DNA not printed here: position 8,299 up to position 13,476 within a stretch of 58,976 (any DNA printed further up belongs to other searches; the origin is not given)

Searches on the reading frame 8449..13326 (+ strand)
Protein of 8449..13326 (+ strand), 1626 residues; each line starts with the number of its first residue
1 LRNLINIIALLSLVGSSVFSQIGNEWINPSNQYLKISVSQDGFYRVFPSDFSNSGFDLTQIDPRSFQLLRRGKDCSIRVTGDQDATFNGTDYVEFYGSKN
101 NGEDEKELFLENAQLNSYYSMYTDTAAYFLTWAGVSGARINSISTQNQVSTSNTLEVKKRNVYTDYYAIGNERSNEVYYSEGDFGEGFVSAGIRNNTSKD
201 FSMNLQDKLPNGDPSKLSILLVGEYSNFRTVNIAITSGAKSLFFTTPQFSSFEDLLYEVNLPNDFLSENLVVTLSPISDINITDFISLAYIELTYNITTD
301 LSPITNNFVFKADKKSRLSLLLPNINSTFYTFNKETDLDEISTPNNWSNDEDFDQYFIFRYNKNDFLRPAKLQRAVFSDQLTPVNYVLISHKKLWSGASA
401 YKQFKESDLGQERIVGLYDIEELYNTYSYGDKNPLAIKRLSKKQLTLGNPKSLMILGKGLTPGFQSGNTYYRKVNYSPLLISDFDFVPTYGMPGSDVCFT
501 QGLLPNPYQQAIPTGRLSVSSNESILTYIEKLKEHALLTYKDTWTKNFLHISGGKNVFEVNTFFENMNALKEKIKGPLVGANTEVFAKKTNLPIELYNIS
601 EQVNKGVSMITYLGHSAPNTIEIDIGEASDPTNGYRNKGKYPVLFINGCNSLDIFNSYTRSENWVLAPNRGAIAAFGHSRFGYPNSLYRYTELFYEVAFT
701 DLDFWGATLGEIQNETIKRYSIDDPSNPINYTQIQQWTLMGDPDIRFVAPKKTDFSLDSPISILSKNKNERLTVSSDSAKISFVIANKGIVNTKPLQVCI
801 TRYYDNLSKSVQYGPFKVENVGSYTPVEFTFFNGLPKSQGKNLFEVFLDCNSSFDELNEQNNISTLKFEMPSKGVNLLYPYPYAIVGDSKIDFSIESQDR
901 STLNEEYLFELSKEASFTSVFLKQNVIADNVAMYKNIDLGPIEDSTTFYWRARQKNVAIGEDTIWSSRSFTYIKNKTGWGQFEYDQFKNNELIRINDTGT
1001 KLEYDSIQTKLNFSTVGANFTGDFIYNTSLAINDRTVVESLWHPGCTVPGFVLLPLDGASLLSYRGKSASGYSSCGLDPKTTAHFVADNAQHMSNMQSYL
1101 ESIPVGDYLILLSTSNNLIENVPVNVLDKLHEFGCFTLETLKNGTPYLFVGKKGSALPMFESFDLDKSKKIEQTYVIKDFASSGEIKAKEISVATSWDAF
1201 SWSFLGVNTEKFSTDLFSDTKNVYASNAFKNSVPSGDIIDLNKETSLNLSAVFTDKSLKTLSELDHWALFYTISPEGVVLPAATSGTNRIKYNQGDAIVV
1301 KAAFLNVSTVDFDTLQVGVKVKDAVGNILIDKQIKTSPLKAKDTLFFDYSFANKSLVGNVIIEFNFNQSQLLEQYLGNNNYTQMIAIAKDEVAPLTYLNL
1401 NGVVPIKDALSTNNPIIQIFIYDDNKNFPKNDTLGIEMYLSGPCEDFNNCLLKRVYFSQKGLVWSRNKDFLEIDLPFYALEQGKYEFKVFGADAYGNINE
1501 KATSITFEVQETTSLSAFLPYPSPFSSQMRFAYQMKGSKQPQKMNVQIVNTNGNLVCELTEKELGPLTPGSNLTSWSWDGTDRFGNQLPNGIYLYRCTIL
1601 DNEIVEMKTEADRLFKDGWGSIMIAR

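Call 87: search_protein_families(library=pfam, proteins=[window:8449-13326:+], max_evalue=0.00001)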
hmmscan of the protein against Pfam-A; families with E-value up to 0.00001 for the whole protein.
window:8449-13326:+ (1626 aa): 2 families
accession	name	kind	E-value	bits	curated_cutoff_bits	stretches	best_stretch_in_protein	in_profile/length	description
PF01364.23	Peptidase_C25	-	2.1e-52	179.1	23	1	386-746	1-373/374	Peptidase family C25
PF13860.13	FlgD_ig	-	2.4e-07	31.1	27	1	1526-1595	7-71/79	FlgD Ig-like domain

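Call 89: search_protein_families(library=ncbifam, proteins=[window:8449-13326:+], max_evalue=0.00001)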
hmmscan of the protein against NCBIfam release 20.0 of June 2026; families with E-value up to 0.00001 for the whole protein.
window:8449-13326:+ (1626 aa): 2 families
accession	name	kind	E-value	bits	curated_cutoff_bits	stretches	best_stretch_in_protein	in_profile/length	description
NF052324.1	PorU_rel_Nterm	equivalog_domain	2.5e-214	714.2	450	1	7-862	6-879/879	putative type IX secretion system sortase PorU2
NF033707.1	T9SS_sortase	equivalog_domain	6.9e-58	196.2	420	2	30-752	4-737/1095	type IX secretion system sortase PorU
